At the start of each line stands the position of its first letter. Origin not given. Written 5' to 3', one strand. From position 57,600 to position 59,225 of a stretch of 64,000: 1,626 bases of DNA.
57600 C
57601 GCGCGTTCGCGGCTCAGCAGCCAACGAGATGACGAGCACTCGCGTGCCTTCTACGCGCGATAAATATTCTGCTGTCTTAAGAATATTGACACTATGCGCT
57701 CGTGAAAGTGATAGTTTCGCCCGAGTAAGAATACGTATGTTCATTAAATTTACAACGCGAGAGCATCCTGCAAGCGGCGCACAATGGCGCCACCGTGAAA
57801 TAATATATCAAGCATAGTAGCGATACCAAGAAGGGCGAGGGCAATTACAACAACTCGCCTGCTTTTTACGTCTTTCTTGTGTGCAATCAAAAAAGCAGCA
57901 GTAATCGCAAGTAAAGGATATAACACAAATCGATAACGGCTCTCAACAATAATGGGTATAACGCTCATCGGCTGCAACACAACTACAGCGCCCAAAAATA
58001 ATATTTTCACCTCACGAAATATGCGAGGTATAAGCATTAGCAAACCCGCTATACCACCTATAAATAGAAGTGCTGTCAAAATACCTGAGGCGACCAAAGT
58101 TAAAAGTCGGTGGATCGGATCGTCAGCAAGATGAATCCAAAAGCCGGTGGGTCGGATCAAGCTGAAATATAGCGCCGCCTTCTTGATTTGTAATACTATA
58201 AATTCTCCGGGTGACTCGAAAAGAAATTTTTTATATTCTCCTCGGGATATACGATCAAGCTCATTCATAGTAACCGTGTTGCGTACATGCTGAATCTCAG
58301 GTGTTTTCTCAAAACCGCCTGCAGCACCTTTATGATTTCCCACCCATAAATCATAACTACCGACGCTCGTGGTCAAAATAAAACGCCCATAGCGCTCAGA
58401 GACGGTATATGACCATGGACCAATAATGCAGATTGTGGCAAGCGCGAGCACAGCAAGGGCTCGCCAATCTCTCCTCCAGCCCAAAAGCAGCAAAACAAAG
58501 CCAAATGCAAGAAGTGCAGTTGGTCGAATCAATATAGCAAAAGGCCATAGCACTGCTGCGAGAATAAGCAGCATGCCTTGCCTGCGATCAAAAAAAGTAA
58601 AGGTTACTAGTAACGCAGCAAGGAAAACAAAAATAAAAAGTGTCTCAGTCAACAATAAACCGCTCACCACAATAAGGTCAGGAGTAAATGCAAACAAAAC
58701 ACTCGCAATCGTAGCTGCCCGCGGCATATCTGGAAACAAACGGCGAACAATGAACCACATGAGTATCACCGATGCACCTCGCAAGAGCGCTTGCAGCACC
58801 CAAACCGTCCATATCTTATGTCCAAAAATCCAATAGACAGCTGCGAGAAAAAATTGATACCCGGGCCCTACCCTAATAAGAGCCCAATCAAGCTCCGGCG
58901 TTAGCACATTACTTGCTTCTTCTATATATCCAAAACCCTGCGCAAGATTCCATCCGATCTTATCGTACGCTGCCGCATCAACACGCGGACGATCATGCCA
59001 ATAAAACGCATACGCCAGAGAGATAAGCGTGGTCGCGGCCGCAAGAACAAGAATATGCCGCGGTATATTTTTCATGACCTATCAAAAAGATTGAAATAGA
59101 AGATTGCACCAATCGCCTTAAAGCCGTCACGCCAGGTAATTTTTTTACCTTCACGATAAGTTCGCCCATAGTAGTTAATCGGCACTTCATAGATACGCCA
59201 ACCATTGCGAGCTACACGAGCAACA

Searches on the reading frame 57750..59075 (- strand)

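Call 77: search_protein_families(library=pfam, proteins=[window:57750-59075:-], max_evalue=0.001)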
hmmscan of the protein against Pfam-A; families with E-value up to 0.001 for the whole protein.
window:57750-59075:- (441 aa): 1 family
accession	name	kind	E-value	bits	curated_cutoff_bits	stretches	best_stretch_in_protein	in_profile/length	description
PF13231.12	PMT_2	-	1.6e-10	41.9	26.1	1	70-217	3-151/160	Dolichyl-phosphate-mannose-protein mannosyltransferase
